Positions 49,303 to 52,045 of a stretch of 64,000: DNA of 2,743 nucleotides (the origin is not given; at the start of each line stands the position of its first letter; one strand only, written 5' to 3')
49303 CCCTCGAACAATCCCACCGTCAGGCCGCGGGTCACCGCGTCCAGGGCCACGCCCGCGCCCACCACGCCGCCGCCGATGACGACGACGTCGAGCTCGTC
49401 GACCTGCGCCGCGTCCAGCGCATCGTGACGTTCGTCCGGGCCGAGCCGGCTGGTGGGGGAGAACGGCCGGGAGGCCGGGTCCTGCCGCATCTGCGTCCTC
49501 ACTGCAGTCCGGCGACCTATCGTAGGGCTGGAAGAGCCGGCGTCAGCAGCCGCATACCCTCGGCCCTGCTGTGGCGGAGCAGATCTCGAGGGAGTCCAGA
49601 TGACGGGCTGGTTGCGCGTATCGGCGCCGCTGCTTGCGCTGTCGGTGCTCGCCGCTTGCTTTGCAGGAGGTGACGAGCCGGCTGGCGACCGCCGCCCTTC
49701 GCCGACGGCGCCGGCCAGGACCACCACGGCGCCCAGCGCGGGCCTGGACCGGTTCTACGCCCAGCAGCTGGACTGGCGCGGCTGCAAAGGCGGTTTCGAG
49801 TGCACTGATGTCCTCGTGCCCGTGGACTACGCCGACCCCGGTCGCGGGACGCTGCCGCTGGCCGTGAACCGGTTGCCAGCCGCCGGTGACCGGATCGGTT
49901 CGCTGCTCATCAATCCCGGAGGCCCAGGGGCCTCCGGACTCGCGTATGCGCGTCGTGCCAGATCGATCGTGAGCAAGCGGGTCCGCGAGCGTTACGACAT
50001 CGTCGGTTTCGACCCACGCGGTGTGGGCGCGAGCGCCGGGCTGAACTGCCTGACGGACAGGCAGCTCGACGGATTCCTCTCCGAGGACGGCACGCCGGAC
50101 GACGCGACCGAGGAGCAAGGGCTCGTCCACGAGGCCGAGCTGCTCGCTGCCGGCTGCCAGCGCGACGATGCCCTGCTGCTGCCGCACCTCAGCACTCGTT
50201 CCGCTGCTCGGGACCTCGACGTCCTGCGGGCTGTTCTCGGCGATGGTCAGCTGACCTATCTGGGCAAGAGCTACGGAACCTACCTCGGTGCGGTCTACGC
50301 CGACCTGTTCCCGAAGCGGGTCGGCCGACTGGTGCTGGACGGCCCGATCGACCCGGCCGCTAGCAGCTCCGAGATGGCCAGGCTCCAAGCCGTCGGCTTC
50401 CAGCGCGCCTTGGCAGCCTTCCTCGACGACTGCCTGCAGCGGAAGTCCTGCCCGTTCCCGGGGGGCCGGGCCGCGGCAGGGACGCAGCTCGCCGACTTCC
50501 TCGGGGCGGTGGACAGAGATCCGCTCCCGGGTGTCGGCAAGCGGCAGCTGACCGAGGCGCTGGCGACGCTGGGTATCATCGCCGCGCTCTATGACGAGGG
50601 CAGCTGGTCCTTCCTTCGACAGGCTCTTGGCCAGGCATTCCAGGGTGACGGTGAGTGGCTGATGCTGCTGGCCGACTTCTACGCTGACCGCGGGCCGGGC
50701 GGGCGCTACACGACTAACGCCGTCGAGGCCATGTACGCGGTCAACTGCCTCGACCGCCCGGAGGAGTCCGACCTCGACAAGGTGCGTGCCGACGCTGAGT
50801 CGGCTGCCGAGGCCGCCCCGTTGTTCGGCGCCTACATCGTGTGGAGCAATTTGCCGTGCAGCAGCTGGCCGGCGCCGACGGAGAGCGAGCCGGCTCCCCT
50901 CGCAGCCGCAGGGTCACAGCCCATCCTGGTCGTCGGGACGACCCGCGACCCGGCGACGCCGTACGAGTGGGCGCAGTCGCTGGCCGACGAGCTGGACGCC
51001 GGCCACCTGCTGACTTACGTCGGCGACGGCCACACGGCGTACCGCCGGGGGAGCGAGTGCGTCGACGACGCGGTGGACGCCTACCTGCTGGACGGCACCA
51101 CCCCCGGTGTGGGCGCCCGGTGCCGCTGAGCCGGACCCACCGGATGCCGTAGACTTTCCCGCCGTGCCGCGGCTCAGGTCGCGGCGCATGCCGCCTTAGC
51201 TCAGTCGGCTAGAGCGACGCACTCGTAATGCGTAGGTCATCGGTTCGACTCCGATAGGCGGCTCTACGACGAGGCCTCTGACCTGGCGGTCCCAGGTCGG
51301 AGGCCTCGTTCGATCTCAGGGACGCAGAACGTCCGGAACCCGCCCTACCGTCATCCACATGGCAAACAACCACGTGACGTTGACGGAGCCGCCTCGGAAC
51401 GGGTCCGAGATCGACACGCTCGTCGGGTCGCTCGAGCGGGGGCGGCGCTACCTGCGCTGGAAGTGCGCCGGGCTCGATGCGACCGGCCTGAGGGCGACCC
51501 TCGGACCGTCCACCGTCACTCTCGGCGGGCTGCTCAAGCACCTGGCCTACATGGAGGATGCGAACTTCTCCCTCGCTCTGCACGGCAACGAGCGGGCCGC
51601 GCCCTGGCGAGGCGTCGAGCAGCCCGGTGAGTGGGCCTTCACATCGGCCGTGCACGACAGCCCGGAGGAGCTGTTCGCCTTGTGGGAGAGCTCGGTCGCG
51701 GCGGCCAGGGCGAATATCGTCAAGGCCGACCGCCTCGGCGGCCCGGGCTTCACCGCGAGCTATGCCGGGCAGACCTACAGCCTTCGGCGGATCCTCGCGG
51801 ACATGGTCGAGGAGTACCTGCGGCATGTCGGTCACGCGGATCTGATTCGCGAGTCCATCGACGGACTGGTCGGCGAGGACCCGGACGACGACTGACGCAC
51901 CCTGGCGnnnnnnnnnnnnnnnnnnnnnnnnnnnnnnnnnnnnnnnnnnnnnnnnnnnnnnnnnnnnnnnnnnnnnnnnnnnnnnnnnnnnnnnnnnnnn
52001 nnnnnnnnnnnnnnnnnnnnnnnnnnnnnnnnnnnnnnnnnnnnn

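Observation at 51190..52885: tRNA-Thr followed by a 20-bp hairpin, a DinB/DUF664 gene and a stand-alone LigD polymerase-domain gene: a possible small accessory islet without an integrase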

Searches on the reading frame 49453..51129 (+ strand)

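Call 4: search_protein_families(library=pfam, proteins=[window:49453-51129:+])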
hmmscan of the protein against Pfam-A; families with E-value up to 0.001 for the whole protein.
window:49453-51129:+ (558 aa): 2 families
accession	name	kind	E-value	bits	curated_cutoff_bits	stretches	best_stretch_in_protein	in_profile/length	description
PF08386.16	Abhydrolase_4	-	1.3e-31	109.2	21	1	455-557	1-103/103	TAP-like protein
PF00561.26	Abhydrolase_1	-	1.2e-23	84.4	25.8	1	151-529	3-240/245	alpha/beta hydrolase fold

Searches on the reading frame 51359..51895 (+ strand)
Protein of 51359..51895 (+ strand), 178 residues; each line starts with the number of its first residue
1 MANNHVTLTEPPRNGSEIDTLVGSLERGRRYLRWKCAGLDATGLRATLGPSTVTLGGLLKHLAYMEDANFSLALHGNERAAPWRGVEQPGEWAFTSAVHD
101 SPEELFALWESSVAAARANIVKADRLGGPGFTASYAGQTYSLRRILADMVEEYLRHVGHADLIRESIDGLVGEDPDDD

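Call 4: search_protein_families(library=pfam, proteins=[window:51359-51895:+])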
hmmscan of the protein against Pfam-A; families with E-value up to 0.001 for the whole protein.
window:51359-51895:+ (178 aa): 1 family
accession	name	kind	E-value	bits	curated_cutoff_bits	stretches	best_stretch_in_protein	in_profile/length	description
PF04978.18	MST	-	9.4e-30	104.5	27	1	20-169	1-149/149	Mycothiol-S-transferase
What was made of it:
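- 51359..51895 (+): MST / DUF664 (DinB-fold) protein, 178 aa. Inferred to be a mycothiol-dependent transferase-like enzyme. PF04978, E = 9e-30, profile 1-149 of 149 (call 4).
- Checked: ORF 51359-51895: matches PF04978 (MST, formerly DUF664, DinB-fold) at 104.5 bits over the full profile (call 4).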

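Call 35: search_protein_families(library=ncbifam, proteins=[window:51359-51895:+])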
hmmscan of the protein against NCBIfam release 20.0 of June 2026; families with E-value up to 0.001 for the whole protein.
window:51359-51895:+ (178 aa): 0 families
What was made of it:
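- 51359..51895 (+): No NCBIfam model matches (call 35).
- On MST / DUF664 (PF04978): No NCBIfam equivalog matches (call 35).
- Closest known: Mycothiol S-transferase / DUF664. Different: No NCBIfam model matches (call 35), and activity is untested.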

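Call 51: find_homologous_proteins(query=window:51359-51895:+, max_evalue=1e-10)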
Query window:51359-51895:+ (178 aa): 5381 proteins with E <= 1e-10 among 5650 candidates; the best 120 are listed.
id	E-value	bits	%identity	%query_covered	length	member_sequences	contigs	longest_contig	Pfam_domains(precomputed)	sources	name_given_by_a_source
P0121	4.5e-115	400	100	100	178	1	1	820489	PF04978.18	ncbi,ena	-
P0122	1.5e-94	333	85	99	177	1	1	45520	PF04978.18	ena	-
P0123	2.1e-94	332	85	99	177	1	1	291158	PF04978.18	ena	-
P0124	1.8e-81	290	75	98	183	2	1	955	PF04978.18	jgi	jgi:Protein of unknown function (DUF664)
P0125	2.0e-79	284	73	98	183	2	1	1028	PF04978.18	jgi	jgi:hypothetical protein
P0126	1.9e-58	215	58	98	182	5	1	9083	PF12867.13,PF04978.18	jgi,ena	-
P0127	3.8e-58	214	59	98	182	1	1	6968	PF04978.18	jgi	jgi:hypothetical protein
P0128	5.2e-58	214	58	97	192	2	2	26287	PF12867.13,PF04978.18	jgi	jgi:hypothetical protein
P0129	1.5e-57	212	58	98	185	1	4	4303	PF12867.13,PF04978.18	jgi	jgi:hypothetical protein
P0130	1.8e-57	212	59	97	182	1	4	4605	PF12867.13,PF04978.18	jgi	jgi:uncharacterized damage-inducible protein DinB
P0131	4.0e-57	211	59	97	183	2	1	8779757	PF12867.13,PF04978.18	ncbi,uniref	ncbi:DinB family protein [Streptomyces sp. CA-111067]|uniref:DinB family protein n=1 Tax=Streptomyce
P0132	5.9e-57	210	58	98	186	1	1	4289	PF12867.13,PF04978.18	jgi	jgi:hypothetical protein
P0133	6.4e-57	210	58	98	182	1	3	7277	PF12867.13,PF04978.18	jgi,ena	-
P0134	1.2e-56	209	56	98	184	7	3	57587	PF12867.13,PF04978.18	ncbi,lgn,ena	-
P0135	1.4e-56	209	56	98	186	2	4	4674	PF12867.13,PF04978.18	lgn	-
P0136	1.6e-56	209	58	98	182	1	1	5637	PF12867.13,PF04978.18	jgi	jgi:hypothetical protein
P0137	1.9e-56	209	57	97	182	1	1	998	PF12867.13,PF04978.18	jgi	jgi:hypothetical protein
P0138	2.3e-56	209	57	97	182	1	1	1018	PF12867.13,PF04978.18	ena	-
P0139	2.8e-56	208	57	99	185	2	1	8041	PF12867.13,PF04978.18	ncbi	ncbi:MAG: mycothiol transferase [Streptosporangiaceae bacterium]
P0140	3.3e-56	208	55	99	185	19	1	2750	PF12867.13,PF04978.18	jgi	-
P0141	3.4e-56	208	59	97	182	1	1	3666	PF12867.13,PF04978.18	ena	-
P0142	3.7e-56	208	57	98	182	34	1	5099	PF12867.13,PF04978.18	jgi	jgi:uncharacterized damage-inducible protein DinB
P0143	4.2e-56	208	55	98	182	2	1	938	PF12867.13,PF04978.18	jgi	jgi:uncharacterized damage-inducible protein DinB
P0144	4.3e-56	208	59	94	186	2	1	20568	PF04978.18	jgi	jgi:hypothetical protein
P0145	6.2e-56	207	56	99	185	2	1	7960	PF12867.13,PF04978.18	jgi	jgi:hypothetical protein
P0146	6.9e-56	207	59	98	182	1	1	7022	PF12867.13,PF04978.18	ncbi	-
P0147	7.5e-56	207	57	98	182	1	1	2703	PF12867.13,PF04978.18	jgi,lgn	jgi:hypothetical protein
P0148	8.8e-56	207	57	96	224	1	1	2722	PF12867.13,PF04978.18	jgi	jgi:Protein of unknown function (DUF664)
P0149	1.1e-55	206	61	96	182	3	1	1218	PF12867.13,PF04978.18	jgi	-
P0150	1.3e-55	206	56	99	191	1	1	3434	PF12867.13,PF04978.18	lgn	-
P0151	1.3e-55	206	58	97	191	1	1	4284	PF12867.13,PF04978.18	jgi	jgi:uncharacterized damage-inducible protein DinB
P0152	1.4e-55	206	59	97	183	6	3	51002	PF12867.13,PF04978.18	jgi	jgi:hypothetical protein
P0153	1.4e-55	206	56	96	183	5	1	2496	PF12867.13,PF04978.18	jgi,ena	-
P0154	1.5e-55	206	55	98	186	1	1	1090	PF12867.13,PF04978.18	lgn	-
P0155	1.6e-55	206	57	99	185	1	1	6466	PF12867.13,PF04978.18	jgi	jgi:hypothetical protein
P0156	1.6e-55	206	58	97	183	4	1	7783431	PF12867.13,PF04978.18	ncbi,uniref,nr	ncbi:DinB family protein [Streptomyces sp. ML-6]|uniref:DinB family protein n=1 Tax=Streptomyces sp.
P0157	1.8e-55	206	57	97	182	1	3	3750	PF04978.18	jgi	jgi:hypothetical protein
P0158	2.0e-55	205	59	95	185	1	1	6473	PF12867.13,PF04978.18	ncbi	-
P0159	2.9e-55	205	57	98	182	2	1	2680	PF04978.18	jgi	jgi:hypothetical protein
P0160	3.2e-55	205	57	98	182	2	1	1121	PF12867.13,PF04978.18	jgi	jgi:Protein of unknown function (DUF664)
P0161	3.4e-55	205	57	96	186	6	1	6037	PF12867.13,PF04978.18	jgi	jgi:Protein of unknown function (DUF664)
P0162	4.4e-55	204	57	98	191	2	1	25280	PF04978.18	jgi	jgi:Protein of unknown function (DUF664)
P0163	4.6e-55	204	56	98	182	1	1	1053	PF12867.13,PF04978.18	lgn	-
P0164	4.9e-55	204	57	95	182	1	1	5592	PF12867.13,PF04978.18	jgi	jgi:hypothetical protein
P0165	5.0e-55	204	55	99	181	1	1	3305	PF12867.13,PF04978.18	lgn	-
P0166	5.2e-55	204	55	98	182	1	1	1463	PF12867.13,PF04978.18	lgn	-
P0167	5.4e-55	204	56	98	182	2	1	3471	PF12867.13,PF04978.18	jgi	jgi:Protein of unknown function (DUF664)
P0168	6.5e-55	204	57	97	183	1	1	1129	PF12867.13,PF04978.18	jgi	jgi:Protein of unknown function (DUF664)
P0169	6.6e-55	204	55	99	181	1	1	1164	PF04978.18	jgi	jgi:hypothetical protein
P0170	6.7e-55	204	58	97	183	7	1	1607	PF12867.13,PF04978.18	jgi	jgi:Protein of unknown function (DUF664)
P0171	8.0e-55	204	57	97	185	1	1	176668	PF12867.13,PF04978.18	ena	-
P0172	8.1e-55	204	56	98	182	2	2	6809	PF12867.13,PF04978.18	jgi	jgi:hypothetical protein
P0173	8.3e-55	203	54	98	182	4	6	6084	PF04978.18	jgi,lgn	jgi:hypothetical protein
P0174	8.3e-55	203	57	99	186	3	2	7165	PF12867.13,PF04978.18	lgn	-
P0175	8.3e-55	203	54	98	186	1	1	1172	PF12867.13,PF04978.18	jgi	jgi:hypothetical protein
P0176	8.5e-55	203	55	98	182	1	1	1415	PF12867.13,PF04978.18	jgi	jgi:hypothetical protein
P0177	8.7e-55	203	57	97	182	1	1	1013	PF12867.13,PF04978.18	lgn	-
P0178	9.0e-55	203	57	97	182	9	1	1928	PF12867.13,PF04978.18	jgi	jgi:uncharacterized damage-inducible protein DinB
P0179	9.4e-55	203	57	95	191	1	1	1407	PF12867.13,PF04978.18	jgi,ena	jgi:hypothetical protein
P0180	9.7e-55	203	56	98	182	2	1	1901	PF12867.13,PF04978.18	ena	-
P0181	1.0e-54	203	56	98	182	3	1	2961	PF12867.13,PF04978.18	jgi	jgi:hypothetical protein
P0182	1.0e-54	203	56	98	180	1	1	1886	PF12867.13,PF04978.18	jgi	jgi:hypothetical protein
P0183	1.0e-54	203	56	98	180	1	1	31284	PF12867.13,PF04978.18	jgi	jgi:Protein of unknown function (DUF664)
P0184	1.1e-54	203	56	98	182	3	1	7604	PF12867.13,PF04978.18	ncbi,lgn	ncbi:MAG TPA: DUF664 domain-containing protein [Streptosporangiaceae bacterium]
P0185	1.1e-54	203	56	98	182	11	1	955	PF12867.13,PF04978.18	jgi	jgi:hypothetical protein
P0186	1.1e-54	203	57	97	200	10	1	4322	PF12867.13,PF04978.18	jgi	jgi:Protein of unknown function (DUF664)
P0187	1.1e-54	203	56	98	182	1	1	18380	PF12867.13,PF04978.18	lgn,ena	-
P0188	1.2e-54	203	55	98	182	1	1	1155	PF12867.13,PF04978.18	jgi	jgi:uncharacterized damage-inducible protein DinB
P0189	1.2e-54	203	56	98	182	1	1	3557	PF12867.13,PF04978.18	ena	-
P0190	1.3e-54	203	56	98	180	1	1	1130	PF04978.18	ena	-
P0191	1.3e-54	203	58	97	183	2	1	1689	PF12867.13,PF04978.18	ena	-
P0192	1.3e-54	203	54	99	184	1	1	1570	PF12867.13,PF04978.18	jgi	jgi:hypothetical protein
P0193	1.3e-54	203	56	98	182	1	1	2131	PF12867.13,PF04978.18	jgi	jgi:hypothetical protein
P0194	1.4e-54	203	54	98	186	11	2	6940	PF12867.13,PF04978.18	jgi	jgi:hypothetical protein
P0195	1.5e-54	203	62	94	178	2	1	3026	PF12867.13,PF04978.18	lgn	-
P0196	1.5e-54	203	58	94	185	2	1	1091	PF04978.18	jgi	jgi:hypothetical protein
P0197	1.5e-54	203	56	98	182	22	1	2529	PF12867.13,PF04978.18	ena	-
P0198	1.5e-54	203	54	98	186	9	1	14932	PF12867.13,PF04978.18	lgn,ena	-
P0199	1.6e-54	203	56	98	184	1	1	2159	PF04978.18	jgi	jgi:hypothetical protein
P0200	1.8e-54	202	57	95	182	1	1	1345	PF12867.13,PF04978.18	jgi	jgi:hypothetical protein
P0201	1.8e-54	202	57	98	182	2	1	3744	PF12867.13,PF04978.18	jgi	jgi:hypothetical protein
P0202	1.9e-54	202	54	98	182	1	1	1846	PF04978.18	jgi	jgi:hypothetical protein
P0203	1.9e-54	202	55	99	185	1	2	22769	PF12867.13,PF04978.18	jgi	jgi:Protein of unknown function (DUF664)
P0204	1.9e-54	202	54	98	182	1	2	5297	PF04978.18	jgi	jgi:hypothetical protein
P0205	2.0e-54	202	56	98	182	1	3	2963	PF12867.13,PF04978.18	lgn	-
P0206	2.2e-54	202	55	98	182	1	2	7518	PF12867.13,PF04978.18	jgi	jgi:uncharacterized damage-inducible protein DinB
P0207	2.2e-54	202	58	97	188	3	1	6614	PF12867.13,PF04978.18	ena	-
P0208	2.3e-54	202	54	98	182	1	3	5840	PF04978.18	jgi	jgi:hypothetical protein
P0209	2.3e-54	202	56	98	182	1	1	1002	PF12867.13,PF04978.18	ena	-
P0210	2.5e-54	202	59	98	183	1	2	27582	PF12867.13,PF04978.18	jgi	jgi:uncharacterized damage-inducible protein DinB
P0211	2.5e-54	202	59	98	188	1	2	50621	PF12867.13,PF04978.18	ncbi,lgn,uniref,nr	ncbi:Protein of unknown function [Actinacidiphila rubida]|uniref:Mini-circle protein n=1 Tax=Actinac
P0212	2.5e-54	202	56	95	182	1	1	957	PF12867.13,PF04978.18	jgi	jgi:uncharacterized damage-inducible protein DinB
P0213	2.6e-54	202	57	96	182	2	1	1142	PF12867.13,PF04978.18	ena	-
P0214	2.7e-54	202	56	98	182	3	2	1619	PF12867.13,PF04978.18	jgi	jgi:hypothetical protein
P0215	2.8e-54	202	56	98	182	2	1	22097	PF12867.13,PF04978.18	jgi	jgi:hypothetical protein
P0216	2.8e-54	202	59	96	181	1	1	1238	PF12867.13,PF04978.18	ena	-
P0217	2.9e-54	202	54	98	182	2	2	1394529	PF12867.13,PF04978.18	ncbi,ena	-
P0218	3.0e-54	202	58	97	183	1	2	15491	PF12867.13,PF04978.18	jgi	-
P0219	3.2e-54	202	54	98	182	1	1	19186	PF12867.13,PF04978.18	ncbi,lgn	-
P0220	3.2e-54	202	58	97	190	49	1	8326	PF04978.18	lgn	-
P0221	3.7e-54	201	57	98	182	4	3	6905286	PF12867.13,PF04978.18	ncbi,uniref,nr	ncbi:mycothiol transferase [Actinopolymorpha cephalotaxi]|uniref:DinB superfamily protein n=1 Tax=Ac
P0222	3.9e-54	201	56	96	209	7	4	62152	PF12867.13,PF04978.18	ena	-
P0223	4.0e-54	201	56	99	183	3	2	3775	PF12867.13,PF04978.18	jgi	jgi:hypothetical protein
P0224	4.0e-54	201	58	97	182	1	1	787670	PF12867.13,PF04978.18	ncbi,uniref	ncbi:DUF664 domain-containing protein [Actinopolymorpha sp. NPDC004070]|uniref:mycothiol transferase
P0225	4.5e-54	201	59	94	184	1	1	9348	PF04978.18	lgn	-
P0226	4.8e-54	201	54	98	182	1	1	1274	PF04978.18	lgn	-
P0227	5.0e-54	201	56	98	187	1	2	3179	PF12867.13,PF04978.18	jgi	-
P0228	5.1e-54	201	56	98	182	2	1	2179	PF12867.13,PF04978.18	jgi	-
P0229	5.2e-54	201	55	99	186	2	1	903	PF04978.18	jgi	jgi:hypothetical protein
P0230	5.4e-54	201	56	98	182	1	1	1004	PF12867.13,PF04978.18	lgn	-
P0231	5.5e-54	201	56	96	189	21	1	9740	PF12867.13,PF04978.18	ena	-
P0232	5.9e-54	201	60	96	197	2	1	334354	PF12867.13,PF05163.18,PF04978.18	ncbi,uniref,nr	ncbi:DinB family protein [Streptomyces sp. A012304]|uniref:DinB family protein n=1 Tax=Streptomyces 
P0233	6.0e-54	201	55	97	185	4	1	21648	PF04978.18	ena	-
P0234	6.3e-54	201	56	98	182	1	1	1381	PF04978.18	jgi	jgi:hypothetical protein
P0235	6.4e-54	201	54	98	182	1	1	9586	PF04978.18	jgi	jgi:Protein of unknown function (DUF664)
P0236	6.4e-54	201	58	98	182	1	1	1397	PF12867.13,PF04978.18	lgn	-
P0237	6.9e-54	200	56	98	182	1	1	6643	PF04978.18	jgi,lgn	jgi:hypothetical protein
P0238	7.1e-54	200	59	96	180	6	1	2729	PF12867.13,PF04978.18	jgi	jgi:hypothetical protein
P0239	7.1e-54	200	57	97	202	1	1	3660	PF04978.18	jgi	jgi:hypothetical protein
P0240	7.5e-54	200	55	98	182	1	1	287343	PF12867.13,PF04978.18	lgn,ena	-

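Call 52: find_encoding_contigs(protein=P0121, flank=10000, max_places=2)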
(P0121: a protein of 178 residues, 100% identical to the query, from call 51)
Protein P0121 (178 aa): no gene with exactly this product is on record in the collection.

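Call 53: find_encoding_contigs(protein=P0122, flank=10000, max_places=2)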
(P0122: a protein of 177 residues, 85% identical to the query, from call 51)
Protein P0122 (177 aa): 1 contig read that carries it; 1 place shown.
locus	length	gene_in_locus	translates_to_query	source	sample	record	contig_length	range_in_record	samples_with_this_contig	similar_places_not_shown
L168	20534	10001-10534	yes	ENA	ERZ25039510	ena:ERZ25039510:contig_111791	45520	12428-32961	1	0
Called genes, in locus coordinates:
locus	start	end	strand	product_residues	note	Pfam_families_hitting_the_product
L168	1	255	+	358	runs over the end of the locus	-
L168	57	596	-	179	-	PF01551:Peptidase_M23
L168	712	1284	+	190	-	PF13302:Acetyltransf_3, PF13523:Acetyltransf_8, PF00583:Acetyltransf_1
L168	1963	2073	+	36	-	-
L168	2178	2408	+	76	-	-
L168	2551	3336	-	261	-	PF00106:adh_short, PF08659:KR (weak), PF01370:Epimerase (faint), PF13561:adh_short_C2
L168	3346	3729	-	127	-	-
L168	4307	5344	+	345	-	PF00126:HTH_1, PF03466:LysR_substrate (faint)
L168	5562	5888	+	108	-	-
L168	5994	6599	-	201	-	PF28474:DUF8412, PF13376:OmdA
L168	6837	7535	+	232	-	-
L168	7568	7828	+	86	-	-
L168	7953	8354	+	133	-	PF01042:Ribonuc_L-PSP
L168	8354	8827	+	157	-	PF13302:Acetyltransf_3, PF00583:Acetyltransf_1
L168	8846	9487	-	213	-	PF04199:Cyclase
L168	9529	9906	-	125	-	PF00190:Cupin_1 (weak), PF12852:Cupin_6 (weak), PF02311:AraC_binding (weak), PF07883:Cupin_2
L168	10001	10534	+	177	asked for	PF04978:MST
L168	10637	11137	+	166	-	PF04978:MST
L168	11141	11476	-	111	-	PF00583:Acetyltransf_1 (weak), PF13302:Acetyltransf_3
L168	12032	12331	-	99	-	PF12679:ABC2_membrane_2 (weak)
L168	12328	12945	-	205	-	PF00005:ABC_tran, PF13304:AAA_21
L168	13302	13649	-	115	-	-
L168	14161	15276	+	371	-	-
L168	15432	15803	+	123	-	PF13466:STAS_2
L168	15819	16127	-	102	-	-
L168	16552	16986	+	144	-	PF01904:DUF72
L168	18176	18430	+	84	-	PF07690:MFS_1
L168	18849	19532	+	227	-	-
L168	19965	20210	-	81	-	PF13581:HATPase_c_2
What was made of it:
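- Closest known: Mycothiol S-transferase / DUF664. Same: Such genes are abundant and multi-copy in Actinomycetes: 5381 hits, and two copies in tandem in L168 (calls 51, 53).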

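Call 54: find_encoding_contigs(protein=P0123, flank=10000, max_places=2)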
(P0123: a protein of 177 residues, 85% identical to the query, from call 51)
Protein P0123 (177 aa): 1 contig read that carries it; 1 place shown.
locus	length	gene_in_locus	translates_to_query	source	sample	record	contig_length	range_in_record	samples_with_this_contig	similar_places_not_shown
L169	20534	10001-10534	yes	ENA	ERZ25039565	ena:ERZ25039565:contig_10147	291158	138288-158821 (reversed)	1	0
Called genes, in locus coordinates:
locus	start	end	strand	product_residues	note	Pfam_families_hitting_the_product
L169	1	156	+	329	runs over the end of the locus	PF03807:F420_oxidored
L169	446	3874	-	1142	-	PF09364:XFP_N, PF03894:XFP, PF09363:XFP_C, PF00871:Acetate_kinase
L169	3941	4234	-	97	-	-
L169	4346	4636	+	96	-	PF03795:YCII (weak)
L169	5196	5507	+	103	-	-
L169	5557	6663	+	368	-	PF00480:ROK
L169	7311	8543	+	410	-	PF06974:WS_DGAT_C, PF00583:Acetyltransf_1, PF13508:Acetyltransf_7, PF13673:Acetyltransf_10 (faint)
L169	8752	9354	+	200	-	-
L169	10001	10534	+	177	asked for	PF04978:MST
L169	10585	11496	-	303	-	PF00583:Acetyltransf_1 (weak), PF13508:Acetyltransf_7 (faint)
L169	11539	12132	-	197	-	PF00141:peroxidase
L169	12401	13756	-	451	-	PF00141:peroxidase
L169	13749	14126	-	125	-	PF01475:FUR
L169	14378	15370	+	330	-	PF14226:DIOX_N, PF03171:2OG-FeII_Oxy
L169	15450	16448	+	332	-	PF10720:DUF2515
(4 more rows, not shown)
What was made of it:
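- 51359..51895 (+): The 85%-identical orthologues sit in unrelated contexts (calls 51, 53, 54).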
